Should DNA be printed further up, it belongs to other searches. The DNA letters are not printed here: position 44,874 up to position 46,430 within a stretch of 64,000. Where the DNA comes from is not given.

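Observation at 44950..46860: AT-rich island between the beta-oxidation operon and htpG carrying a stand-alone SIR2_2-family gene plus a secreted protein: candidate anti-phage NADase locus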

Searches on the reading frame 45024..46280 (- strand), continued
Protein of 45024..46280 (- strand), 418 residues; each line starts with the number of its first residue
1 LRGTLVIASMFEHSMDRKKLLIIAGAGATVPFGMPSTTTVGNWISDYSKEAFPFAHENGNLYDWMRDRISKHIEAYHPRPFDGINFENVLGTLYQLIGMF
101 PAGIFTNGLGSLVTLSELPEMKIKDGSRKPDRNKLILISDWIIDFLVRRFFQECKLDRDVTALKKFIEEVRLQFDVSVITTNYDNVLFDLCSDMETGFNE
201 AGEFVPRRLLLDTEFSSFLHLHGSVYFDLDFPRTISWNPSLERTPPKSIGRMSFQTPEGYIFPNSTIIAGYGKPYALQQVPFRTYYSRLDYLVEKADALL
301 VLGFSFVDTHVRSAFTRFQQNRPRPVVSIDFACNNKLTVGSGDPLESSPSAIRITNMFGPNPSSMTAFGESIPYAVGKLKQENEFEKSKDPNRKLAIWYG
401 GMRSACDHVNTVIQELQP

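Call 48: search_protein_families(library=padloc, alignment_id=A2, max_evalue=1e-10)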
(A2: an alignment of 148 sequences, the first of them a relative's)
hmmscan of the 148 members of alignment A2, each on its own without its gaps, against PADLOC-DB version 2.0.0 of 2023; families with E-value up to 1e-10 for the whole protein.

A. member 1, L001:4074-4814:+ (246 aa): 0 families

B. families by the number of members that match (of 148 scanned): 255 families (the first 25 are shown)
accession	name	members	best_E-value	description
PDLC04135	mad3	3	1.1e-98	mads_3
PDLC00093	GajA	2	9.3e-189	AAA ATPase domain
PDLC00095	GajA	2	1.9e-167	AAA ATPase domain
PDLC00063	GajA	2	3.2e-94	AAA ATPase domain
PDLC00065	GajA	2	5.5e-81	AAA ATPase domain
PDLC00079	GajA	2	3.8e-61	AAA ATPase domain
PDLC00082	GajA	2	5.2e-38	AAA ATPase domain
PDLC00069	GajA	2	3.7e-31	AAA ATPase domain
PDLC02979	AriA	2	5.6e-29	-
PDLC03169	Specificity_I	2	7.4e-29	Type I specificity subunit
PDLC03090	Specificity_I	2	4e-26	Type I specificity subunit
PDLC03107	Specificity_I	2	6e-25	Type I specificity subunit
PDLC04137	mad5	2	6.9e-24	mads_5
PDLC03060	Specificity_I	2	1.2e-22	Type I specificity subunit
PDLC03189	Specificity_I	2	5.5e-22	Type I specificity subunit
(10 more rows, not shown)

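Call 49: search_dna_similar(query=window:45024-46238:-, collection=plasmids, mode=protein, max_evalue=1e-8, max_rows=25)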
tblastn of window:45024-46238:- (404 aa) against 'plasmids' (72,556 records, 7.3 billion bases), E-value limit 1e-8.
Records with a match: 5; places in all: 5; records where one place covers at least 80% of the query: 0.
Best place of each record, by identity: <60% 5.
By first word of the organism name: Sinorhizobium 3; Microvirga 1; Allorhizobium 1.
By predicted mobility (MOB-suite, as given by PLSDB): conjugative 3; non-mobilizable 2.
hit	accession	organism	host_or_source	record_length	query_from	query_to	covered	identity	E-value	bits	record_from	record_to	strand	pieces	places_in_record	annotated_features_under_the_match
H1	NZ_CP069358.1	Microvirga sp. VF16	Vachellia farnesiana,Cell culture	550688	5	317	77%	26.0%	6e-15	84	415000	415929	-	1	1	SIR2 family protein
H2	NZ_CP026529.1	Sinorhizobium meliloti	Medicago sativa L. subsp. ambigua,Cell ...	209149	4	317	78%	24.1%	4e-12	76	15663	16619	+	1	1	SIR2 family protein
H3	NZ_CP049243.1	Allorhizobium pseudoryzae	cell culture,soil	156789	1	317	78%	23.7%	4e-13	79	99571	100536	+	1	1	SIR2 family protein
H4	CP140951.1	Sinorhizobium meliloti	Medicago lupulina,whole organism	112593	4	317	78%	23.8%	5e-13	79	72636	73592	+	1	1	SIR2 family protein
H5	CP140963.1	Sinorhizobium meliloti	Medicago lupulina,whole organism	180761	4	317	78%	23.8%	5e-13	79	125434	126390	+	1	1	SIR2 family protein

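Call 50: search_dna_similar(query=window:45024-46238:-, collection=phages, mode=protein, max_evalue=0.00001, max_rows=20)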
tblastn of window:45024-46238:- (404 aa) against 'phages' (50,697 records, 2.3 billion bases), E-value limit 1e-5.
No match.

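Call 51: get_annotated_region(hit=H2, flank=5000)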
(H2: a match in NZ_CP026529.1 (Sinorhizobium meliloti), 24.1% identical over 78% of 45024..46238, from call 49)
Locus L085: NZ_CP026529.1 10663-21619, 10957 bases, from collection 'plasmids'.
description: Sinorhizobium meliloti strain AK21 plasmid pSmeAK21b, complete sequence
organism: Sinorhizobium meliloti (NCBI taxid 382)
taxonomy: Bacteria; Pseudomonadota; Alphaproteobacteria; Hyphomicrobiales; Rhizobiaceae; Sinorhizobium; Sinorhizobium meliloti
host: -; source: Medicago sativa L. subsp. ambigua,Cell culture; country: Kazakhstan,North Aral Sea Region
typing (MOB-suite, as given by PLSDB): conjugative; replicon rep_cluster_546; relaxase MOBP; mating-pair formation MPF_T
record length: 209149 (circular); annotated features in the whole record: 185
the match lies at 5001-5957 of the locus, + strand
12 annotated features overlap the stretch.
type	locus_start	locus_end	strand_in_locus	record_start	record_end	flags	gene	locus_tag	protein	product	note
CDS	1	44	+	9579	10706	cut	-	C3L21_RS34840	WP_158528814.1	RHE_PE00001 family protein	-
CDS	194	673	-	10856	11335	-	-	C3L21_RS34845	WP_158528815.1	hypothetical protein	-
CDS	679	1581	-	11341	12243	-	-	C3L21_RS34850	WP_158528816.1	ImmA/IrrE family metallo-endopeptidase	-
CDS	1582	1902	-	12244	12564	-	-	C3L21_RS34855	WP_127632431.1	helix-turn-helix transcriptional regulator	-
CDS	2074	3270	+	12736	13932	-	-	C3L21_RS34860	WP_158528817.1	nucleotidyltransferase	-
CDS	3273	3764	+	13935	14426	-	-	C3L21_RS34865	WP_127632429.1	hypothetical protein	-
CDS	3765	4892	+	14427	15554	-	-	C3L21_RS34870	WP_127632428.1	HNH endonuclease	-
CDS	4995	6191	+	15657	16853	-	-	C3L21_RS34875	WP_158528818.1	SIR2 family protein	-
CDS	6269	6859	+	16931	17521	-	-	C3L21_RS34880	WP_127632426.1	ComF family protein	-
CDS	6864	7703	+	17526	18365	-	-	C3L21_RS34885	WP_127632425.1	helix-turn-helix transcriptional regulator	-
CDS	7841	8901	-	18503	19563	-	-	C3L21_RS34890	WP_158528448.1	IS630 family transposase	-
CDS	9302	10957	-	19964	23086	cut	-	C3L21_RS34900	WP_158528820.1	AAA family ATPase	GO:0006302 - double-strand break repair [Evidence IEA]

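Call 52: get_annotated_region(hit=H1, flank=5000)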
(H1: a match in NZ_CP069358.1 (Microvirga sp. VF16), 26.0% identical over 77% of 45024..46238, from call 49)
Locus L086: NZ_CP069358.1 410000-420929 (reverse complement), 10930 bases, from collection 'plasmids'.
description: Microvirga sp. VF16 plasmid pMVF16-4, complete sequence
organism: Microvirga sp. VF16 (NCBI taxid 2807101)
taxonomy: Bacteria; Pseudomonadota; Alphaproteobacteria; Hyphomicrobiales; Methylobacteriaceae; Microvirga; Microvirga sp. VF16
host: -; source: Vachellia farnesiana,Cell culture; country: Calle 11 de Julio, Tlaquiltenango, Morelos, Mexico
typing (MOB-suite, as given by PLSDB): non-mobilizable
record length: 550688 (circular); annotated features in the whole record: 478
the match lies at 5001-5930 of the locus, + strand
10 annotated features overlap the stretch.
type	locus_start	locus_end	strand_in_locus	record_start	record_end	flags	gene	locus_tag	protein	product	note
CDS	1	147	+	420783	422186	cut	-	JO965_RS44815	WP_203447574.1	ISKra4 family transposase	-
CDS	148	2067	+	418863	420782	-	-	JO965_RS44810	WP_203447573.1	AAA domain-containing protein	-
CDS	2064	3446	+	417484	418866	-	-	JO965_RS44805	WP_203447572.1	hypothetical protein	-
CDS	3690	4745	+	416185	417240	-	-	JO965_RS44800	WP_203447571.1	type I restriction endonuclease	-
CDS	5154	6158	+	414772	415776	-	-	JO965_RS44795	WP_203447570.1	SIR2 family protein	-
CDS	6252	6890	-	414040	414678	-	-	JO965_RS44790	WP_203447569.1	hypothetical protein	-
CDS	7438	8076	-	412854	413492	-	-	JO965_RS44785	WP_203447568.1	hypothetical protein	-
CDS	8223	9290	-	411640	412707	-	-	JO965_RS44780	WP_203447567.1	competence protein ComEC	-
CDS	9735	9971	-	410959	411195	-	-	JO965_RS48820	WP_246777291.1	hypothetical protein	-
CDS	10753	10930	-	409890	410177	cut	-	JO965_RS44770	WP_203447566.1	hypothetical protein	-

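Call 54: find_related_loci(query=A1, collection=viral_contigs, flank=8000)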
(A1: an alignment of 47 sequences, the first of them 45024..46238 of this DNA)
Query A1 (404 aa) in viral_contigs; peptide patterns used: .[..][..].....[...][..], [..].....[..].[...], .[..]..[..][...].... (x = any residue, [..] = any of these).
217 stretches matched a pattern; 39 encode a relative of the query (tblastn E <= 1e-3); 39 distinct loci.
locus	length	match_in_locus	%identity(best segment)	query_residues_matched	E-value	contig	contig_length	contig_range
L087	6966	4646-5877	34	3-402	3e-49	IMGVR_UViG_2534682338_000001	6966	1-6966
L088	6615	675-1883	28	3-403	4e-40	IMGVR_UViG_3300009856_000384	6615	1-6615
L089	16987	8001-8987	24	3-321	2e-11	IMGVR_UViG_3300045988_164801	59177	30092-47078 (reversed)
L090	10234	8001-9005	22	8-317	1e-8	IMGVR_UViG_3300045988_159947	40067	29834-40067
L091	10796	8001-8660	26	71-313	5e-7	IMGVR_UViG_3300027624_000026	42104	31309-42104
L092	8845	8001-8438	27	177-316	4e-6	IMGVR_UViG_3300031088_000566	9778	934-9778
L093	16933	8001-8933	23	3-299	1e-5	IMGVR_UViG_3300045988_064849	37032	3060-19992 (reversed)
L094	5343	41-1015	23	3-312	7e-6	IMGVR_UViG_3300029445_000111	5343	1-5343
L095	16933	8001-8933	23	3-299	8e-6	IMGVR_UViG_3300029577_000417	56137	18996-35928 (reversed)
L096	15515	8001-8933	23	3-299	1e-5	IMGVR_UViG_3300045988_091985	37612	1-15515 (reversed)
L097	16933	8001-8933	23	3-299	1e-5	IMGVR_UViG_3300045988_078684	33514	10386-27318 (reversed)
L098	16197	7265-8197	23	3-299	1e-5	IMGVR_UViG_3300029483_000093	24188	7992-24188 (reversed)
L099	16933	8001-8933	23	3-299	1e-5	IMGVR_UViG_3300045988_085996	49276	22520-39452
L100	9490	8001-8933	23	3-299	1e-5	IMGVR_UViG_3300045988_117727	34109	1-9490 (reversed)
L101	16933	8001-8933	23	3-299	1e-5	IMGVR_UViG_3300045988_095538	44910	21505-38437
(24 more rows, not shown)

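Call 56: search_protein_families(library=padloc, alignment_id=A1, max_evalue=0.001)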
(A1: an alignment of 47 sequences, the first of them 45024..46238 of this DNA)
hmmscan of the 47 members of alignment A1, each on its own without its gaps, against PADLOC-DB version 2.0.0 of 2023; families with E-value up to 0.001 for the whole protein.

A. member 1, window:45024-46238:- (404 aa): 12 families
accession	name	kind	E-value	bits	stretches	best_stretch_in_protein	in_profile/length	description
PDLC04087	SIR2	-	6.8e-13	46.2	1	257-314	226-283/343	-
PDLC04092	SIR2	-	1.9e-10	38.6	1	149-313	104-256/318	-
PDLC04093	SIR2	-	2.6e-07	28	1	264-313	250-300/395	-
PDLC02408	Aga_SIR2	-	4.9e-07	27.2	1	150-317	136-288/343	Class II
PDLC04096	SIR2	-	6.4e-07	27.1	1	251-315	108-172/230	-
PDLC04083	SIR2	-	3.4e-06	24.2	1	253-312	239-298/371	-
PDLC02414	Aga_SIR2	-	1.1e-05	22.9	1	148-322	107-264/313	-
PDLC04078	SIR2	-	1.7e-05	22.7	1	258-313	56-111/171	-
PDLC04094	SIR2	-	4.7e-05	20.8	0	264-303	241-281/399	-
PDLC04077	SIR2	-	8.5e-05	20.6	1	262-303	22-63/135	-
PDLC04082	SIR2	-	0.00013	19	0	261-303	231-273/345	-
PDLC03856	LmuA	-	0.00046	17.5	0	272-302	185-215/433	-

B. families by the number of members that match (of 47 scanned): 31 families (the first 25 are shown)
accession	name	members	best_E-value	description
PDLC04087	SIR2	47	2.5e-19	-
PDLC04093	SIR2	47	9e-16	-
PDLC02414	Aga_SIR2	46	3.5e-22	-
PDLC02408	Aga_SIR2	46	3.8e-20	Class II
PDLC04078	SIR2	46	1.6e-11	-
PDLC04082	SIR2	45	6e-16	-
PDLC04092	SIR2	42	5e-14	-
PDLC04096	SIR2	41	2.3e-12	-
PDLC04077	SIR2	41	1.6e-10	-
PDLC04083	SIR2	41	7.9e-10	-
PDLC04094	SIR2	31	1.1e-11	-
PDLC04085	SIR2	30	2.5e-07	-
PDLC04084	SIR2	26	5.7e-10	-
PDLC04088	SIR2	19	4.1e-06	-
PDLC03856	LmuA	18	1.2e-06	-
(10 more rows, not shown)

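Call 60: search_protein_families(library=pfam, proteins=[L031:5984-9211:+, L046:65-3982:+, L054:12370-15522:+, L073:3359-8275:+, L074:12191-15310:-, L031:9211-9906:+, L031:11466-12179:+, L020:9677-9979:+, L035:9381-9986:+, L038:9261-9917:+], max_evalue=0.0001)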
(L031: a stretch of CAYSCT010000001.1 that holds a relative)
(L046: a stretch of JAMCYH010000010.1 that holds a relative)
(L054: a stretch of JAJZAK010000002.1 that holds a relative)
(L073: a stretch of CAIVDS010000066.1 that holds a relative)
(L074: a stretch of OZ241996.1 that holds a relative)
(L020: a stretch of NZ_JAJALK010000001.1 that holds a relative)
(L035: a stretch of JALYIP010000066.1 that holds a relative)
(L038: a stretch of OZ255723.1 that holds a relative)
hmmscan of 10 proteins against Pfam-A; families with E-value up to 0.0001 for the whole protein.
L031:5984-9211:+ (1075 aa): 5 families
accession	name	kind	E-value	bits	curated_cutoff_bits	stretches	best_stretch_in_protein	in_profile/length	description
PF18766.7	SWI2_SNF2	-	5.2e-77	258.9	26.7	1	319-543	1-220/221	SWI2/SNF2 ATPase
PF04313.20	HSDR_N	-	6.8e-35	121.2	25.1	1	6-222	2-197/198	Type I restriction enzyme R protein N terminus (HSDR_N)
PF22679.2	T1R_D3-like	-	8.5e-22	78.7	27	1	643-719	74-156/158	Type I restriction enzyme subunit R domain 3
PF04851.21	ResIII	-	5.5e-19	69.1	22.5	1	315-478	3-162/164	Type III restriction enzyme, res subunit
PF11867.13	T1RH-like_C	-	4.5e-09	36.6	26.8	1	779-1041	51-301/329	Type I restriction enzyme HindI endonuclease subunit-like, C-terminal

L046:65-3982:+ (1305 aa): 5 families
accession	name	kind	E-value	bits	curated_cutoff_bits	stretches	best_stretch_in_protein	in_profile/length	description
PF13156.12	Mrr_cat_2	-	2e-17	63.7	22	1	53-149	2-92/127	Restriction endonuclease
PF04851.21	ResIII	-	2.8e-15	57.1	22.5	1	189-380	2-162/164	Type III restriction enzyme, res subunit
PF00271.37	Helicase_C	-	1.4e-09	38.6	23.5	1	502-577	38-109/110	Helicase conserved C-terminal domain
PF08411.15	Exonuc_X-T_C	-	6.1e-07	29.3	27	0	669-711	191-231/269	Exonuclease C-terminal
PF19531.4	DUF6058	-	1.1e-05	26.1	25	0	895-918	25-48/126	Family of unknown function (DUF6058)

L054:12370-15522:+ (1050 aa): 5 families
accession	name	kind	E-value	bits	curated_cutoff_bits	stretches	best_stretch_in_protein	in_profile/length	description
PF11867.13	T1RH-like_C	-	1e-138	462.7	26.8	1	720-1046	1-328/329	Type I restriction enzyme HindI endonuclease subunit-like, C-terminal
PF18766.7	SWI2_SNF2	-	1.6e-80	270.3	26.7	1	271-535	1-220/221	SWI2/SNF2 ATPase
PF04313.20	HSDR_N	-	1.6e-46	159.2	25.1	1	6-212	3-198/198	Type I restriction enzyme R protein N terminus (HSDR_N)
PF22679.2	T1R_D3-like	-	1.6e-21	77.8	27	1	636-703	87-156/158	Type I restriction enzyme subunit R domain 3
PF04851.21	ResIII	-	2.8e-18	66.8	22.5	1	319-468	22-163/164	Type III restriction enzyme, res subunit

L073:3359-8275:+ (1638 aa): 8 families
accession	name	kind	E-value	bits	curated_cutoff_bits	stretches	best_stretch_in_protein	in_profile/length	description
PF18135.7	Type_ISP_C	-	2.7e-115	385.6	25.9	1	1225-1613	2-342/342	Type ISP C-terminal specificity domain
PF22240.1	ISP_coupler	-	4.9e-50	169.6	27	1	715-840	1-126/126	Type ISP restriction-modification enzyme, coupler domain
PF13156.12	Mrr_cat_2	-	8.8e-47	158.6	22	1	37-158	2-125/127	Restriction endonuclease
PF04851.21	ResIII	-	1e-23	84.5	22.5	1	168-373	3-163/164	Type III restriction enzyme, res subunit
PF00270.35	DEAD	-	2e-07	31.4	26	1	170-372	1-160/167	DEAD/DEAH box helicase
PF00271.37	Helicase_C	-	5e-07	30.4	23.5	1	522-596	39-109/110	Helicase conserved C-terminal domain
PF04471.18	Mrr_cat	-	1.7e-05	25.4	21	1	53-130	24-99/115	Restriction endonuclease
PF02384.22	N6_Mtase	-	6.4e-05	22.9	20.4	0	847-1033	8-151/311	N-6 DNA Methylase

L074:12191-15310:- (1039 aa): 4 families
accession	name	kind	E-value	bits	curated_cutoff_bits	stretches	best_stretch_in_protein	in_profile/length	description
PF18766.7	SWI2_SNF2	-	7.1e-71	238.8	26.7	1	276-504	1-220/221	SWI2/SNF2 ATPase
PF04313.20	HSDR_N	-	2.4e-37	129.2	25.1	1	31-221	4-194/198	Type I restriction enzyme R protein N terminus (HSDR_N)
PF22679.2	T1R_D3-like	-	3.3e-37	128.8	27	1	545-698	2-158/158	Type I restriction enzyme subunit R domain 3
PF04851.21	ResIII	-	5.9e-19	69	22.5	1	273-437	4-162/164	Type III restriction enzyme, res subunit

L031:9211-9906:+ (231 aa): 3 families
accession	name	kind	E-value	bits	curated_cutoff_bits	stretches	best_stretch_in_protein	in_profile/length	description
PF01863.23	YgjP-like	-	2.7e-53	181.5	26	1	22-228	1-206/207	YgjP-like, metallopeptidase domain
PF10263.15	SprT-like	-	5.1e-06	26.7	25.6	1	157-201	24-74/108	SprT-like family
PF08325.16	WLM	-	9.1e-05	23.1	26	0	187-215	82-110/190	WLM domain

L031:11466-12179:+ (237 aa): 0 families

L020:9677-9979:+ (100 aa): 1 family
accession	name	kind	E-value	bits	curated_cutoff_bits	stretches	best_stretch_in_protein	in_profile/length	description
PF02583.22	Trns_repr_metal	-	7.6e-22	77.9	22.8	1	15-97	2-77/78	Metal-sensitive transcriptional repressor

L035:9381-9986:+ (201 aa): 0 families

L038:9261-9917:+ (218 aa): 3 families
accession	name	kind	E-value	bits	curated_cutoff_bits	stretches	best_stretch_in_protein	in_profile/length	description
PF13419.12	HAD_2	-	4.2e-29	102.4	23.8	1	10-190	1-177/178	Haloacid dehalogenase-like hydrolase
PF00702.32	Hydrolase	-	3e-22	80.4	26.4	1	8-185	2-191/191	haloacid dehalogenase-like hydrolase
PF13242.12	Hydrolase_like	-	1.3e-05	25.4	22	1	147-214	3-75/75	HAD-hyrolase-like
